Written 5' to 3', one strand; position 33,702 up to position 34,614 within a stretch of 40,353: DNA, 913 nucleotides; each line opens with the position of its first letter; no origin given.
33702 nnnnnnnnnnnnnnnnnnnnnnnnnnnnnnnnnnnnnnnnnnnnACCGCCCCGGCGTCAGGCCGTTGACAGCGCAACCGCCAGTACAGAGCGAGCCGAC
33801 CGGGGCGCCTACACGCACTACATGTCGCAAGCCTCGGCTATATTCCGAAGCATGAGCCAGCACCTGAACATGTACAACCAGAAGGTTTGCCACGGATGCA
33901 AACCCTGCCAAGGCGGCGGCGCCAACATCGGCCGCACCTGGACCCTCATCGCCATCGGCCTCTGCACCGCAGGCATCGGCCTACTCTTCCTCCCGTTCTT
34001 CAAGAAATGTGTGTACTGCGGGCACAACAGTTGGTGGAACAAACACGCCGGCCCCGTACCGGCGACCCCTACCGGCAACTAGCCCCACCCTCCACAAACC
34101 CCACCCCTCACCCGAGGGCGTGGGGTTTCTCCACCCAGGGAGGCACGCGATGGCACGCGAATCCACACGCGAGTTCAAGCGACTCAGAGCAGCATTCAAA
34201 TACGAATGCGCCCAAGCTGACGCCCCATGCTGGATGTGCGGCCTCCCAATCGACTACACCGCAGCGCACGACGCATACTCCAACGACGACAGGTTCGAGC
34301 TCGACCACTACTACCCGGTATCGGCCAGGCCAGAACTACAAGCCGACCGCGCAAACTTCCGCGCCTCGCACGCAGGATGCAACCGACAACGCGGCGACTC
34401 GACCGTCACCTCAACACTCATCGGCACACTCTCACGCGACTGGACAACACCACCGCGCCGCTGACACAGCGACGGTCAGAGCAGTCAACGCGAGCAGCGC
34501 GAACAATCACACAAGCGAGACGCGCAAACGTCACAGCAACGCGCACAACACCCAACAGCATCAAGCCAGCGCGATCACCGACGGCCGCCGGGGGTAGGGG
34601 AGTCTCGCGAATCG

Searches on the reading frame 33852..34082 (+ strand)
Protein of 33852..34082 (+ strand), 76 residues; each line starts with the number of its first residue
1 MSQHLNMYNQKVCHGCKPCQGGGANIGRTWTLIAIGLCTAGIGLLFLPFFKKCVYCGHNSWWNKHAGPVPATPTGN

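Call 60: find_homologous_proteins(query=window:33852-34082:+)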
Query window:33852-34082:+ (76 aa): 15 proteins with E <= 0.001 among 15 candidates.
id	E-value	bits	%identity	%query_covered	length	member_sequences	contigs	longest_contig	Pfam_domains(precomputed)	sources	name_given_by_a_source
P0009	8.4e-48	178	97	100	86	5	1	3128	-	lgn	-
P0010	6.7e-45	169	93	97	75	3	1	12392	-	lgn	-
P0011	7.0e-33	130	71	96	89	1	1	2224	-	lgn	-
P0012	2.3e-32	129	81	89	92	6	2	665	-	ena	-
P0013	2.5e-32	129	76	89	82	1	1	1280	-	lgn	-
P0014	8.4e-31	124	74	95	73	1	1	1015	-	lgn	-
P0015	3.0e-29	119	75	89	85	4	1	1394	-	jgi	jgi:hypothetical protein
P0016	4.3e-29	118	75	89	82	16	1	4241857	-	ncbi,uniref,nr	ncbi:hypothetical protein IT072_02360 [Leifsonia sp. ZF2019]|uniref:hypothetical protein n=1 Tax=Lei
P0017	5.4e-28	115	71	86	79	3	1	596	-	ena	-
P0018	9.7e-28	114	74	89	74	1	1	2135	-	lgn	-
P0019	1.4e-26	110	72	89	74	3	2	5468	-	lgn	-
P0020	5.7e-26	108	65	87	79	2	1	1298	-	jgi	jgi:hypothetical protein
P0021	1.9e-25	107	70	91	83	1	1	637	-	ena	-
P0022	1.9e-24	103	69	89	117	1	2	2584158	-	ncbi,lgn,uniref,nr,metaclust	ncbi:hypothetical protein ATY41_10685 [Leifsonia xyli subsp. xyli]|uniref:LITAF domain-containing pr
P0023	7.0e-23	98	67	95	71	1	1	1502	-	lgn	-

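Call 61: find_encoding_contigs(protein=P0016, flank=4000, max_places=3)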
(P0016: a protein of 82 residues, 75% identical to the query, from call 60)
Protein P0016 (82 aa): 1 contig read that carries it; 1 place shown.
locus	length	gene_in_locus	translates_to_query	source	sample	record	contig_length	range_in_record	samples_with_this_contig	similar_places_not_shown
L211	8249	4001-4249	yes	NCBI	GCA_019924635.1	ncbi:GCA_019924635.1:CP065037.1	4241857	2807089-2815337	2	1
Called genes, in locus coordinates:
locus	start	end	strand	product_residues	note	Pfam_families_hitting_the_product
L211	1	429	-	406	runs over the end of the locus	-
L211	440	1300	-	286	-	-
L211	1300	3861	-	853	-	-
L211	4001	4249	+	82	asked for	-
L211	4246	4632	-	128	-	-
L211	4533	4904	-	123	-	-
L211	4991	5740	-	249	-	PF25681:Phage_TTP_17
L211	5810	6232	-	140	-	-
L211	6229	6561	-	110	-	-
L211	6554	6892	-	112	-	-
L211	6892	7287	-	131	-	PF09355:Phage_Gp19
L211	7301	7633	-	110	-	-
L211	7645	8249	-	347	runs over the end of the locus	PF03864:Phage_cap_E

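Call 62: find_encoding_contigs(protein=P0022, flank=4000, max_places=3)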
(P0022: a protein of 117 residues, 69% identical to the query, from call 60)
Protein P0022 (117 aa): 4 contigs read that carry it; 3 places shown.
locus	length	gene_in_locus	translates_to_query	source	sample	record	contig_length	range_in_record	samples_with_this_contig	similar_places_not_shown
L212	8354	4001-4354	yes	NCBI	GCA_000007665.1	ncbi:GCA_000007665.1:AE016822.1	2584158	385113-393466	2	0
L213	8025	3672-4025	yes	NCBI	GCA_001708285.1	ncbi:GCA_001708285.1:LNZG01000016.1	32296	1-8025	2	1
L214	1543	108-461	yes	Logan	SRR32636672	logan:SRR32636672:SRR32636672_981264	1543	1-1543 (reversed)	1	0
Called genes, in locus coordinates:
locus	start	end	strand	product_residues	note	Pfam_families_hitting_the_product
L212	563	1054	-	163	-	PF22768:SPP1_Dit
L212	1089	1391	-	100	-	-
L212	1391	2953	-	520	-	-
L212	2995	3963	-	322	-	PF20155:TMP_3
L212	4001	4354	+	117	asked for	-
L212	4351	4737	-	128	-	-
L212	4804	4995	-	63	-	-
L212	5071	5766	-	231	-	PF25681:Phage_TTP_17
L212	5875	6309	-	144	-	-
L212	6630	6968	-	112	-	-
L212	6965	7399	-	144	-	PF09355:Phage_Gp19 (weak)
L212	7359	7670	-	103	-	-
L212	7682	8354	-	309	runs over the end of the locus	PF25209:Phage_capsid_4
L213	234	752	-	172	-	PF22768:SPP1_Dit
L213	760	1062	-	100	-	-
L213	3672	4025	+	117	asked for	-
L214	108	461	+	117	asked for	-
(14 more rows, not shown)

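Call 63: find_encoding_contigs(protein=P0019, flank=4000, max_places=3)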
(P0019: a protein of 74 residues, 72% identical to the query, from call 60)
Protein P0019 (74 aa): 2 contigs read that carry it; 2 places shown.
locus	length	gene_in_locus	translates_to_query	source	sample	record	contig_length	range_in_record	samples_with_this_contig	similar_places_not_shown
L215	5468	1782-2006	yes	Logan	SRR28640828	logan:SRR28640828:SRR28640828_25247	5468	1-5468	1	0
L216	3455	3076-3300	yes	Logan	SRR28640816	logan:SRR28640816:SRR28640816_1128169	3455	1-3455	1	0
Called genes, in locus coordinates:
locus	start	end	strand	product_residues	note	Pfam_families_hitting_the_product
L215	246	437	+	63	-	-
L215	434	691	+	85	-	-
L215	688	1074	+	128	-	-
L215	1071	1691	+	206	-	PF00239:Resolvase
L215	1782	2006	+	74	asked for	-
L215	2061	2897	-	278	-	-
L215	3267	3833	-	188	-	-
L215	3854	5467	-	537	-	?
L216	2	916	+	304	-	?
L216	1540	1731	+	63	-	-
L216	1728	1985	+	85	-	-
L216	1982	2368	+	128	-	-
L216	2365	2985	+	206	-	PF00239:Resolvase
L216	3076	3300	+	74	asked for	-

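Call 70: find_encoding_contigs(protein=P0009, flank=3000, max_places=5)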
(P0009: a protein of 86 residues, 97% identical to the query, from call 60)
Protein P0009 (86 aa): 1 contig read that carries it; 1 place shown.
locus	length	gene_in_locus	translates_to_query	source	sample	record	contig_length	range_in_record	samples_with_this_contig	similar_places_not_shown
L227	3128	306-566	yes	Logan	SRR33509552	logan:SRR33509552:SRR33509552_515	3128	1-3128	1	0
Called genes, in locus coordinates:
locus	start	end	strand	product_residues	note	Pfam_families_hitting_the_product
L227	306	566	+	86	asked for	-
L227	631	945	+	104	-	-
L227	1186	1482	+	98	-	PF23931:Terminase_6 (weak)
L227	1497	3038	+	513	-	-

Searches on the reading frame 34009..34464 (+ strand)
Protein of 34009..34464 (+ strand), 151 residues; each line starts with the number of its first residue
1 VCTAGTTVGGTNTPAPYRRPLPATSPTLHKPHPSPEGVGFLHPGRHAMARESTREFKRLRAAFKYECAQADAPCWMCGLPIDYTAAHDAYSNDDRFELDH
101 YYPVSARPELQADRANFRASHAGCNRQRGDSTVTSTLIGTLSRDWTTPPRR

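Call 12: search_protein_families(library=phrogs, proteins=[window:34009-34464:+], max_evalue=0.01)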
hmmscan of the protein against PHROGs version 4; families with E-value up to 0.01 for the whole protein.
window:34009-34464:+ (151 aa): 9 families
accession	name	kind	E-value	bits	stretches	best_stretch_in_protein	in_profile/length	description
phrog_338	-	DNA, RNA and nucleotide metabolism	5.2e-27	96.1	1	43-147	181-278/340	HNH endonuclease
phrog_9508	-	DNA, RNA and nucleotide metabolism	4.2e-13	50.6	1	61-136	10-79/171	HNH endonuclease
phrog_1808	-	DNA, RNA and nucleotide metabolism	5.5e-08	34.3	1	49-135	10-91/118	HNH endonuclease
phrog_1035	-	DNA, RNA and nucleotide metabolism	2.8e-05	25.1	1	53-132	141-214/271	endonuclease VII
phrog_5718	-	DNA, RNA and nucleotide metabolism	9.9e-05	22.5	1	63-135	120-180/394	HNH endonuclease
phrog_1271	-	DNA, RNA and nucleotide metabolism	0.0018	18.7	1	68-131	263-318/361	HNH endonuclease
phrog_9645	-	DNA, RNA and nucleotide metabolism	0.0025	18.5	1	78-133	21-74/168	HNH endonuclease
phrog_4581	-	head and packaging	0.0032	17.9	1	66-133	317-375/395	terminase small subunit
phrog_589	-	DNA, RNA and nucleotide metabolism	0.0042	17.8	1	25-128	44-138/179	HNH endonuclease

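Call 13: search_protein_families(library=pfam, proteins=[window:34009-34464:+], max_evalue=0.01)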
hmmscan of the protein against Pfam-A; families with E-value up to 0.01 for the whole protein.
window:34009-34464:+ (151 aa): 1 family
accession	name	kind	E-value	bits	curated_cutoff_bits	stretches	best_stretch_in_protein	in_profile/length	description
PF01844.29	HNH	-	0.00069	20.2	21.4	1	74-130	1-46/47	HNH endonuclease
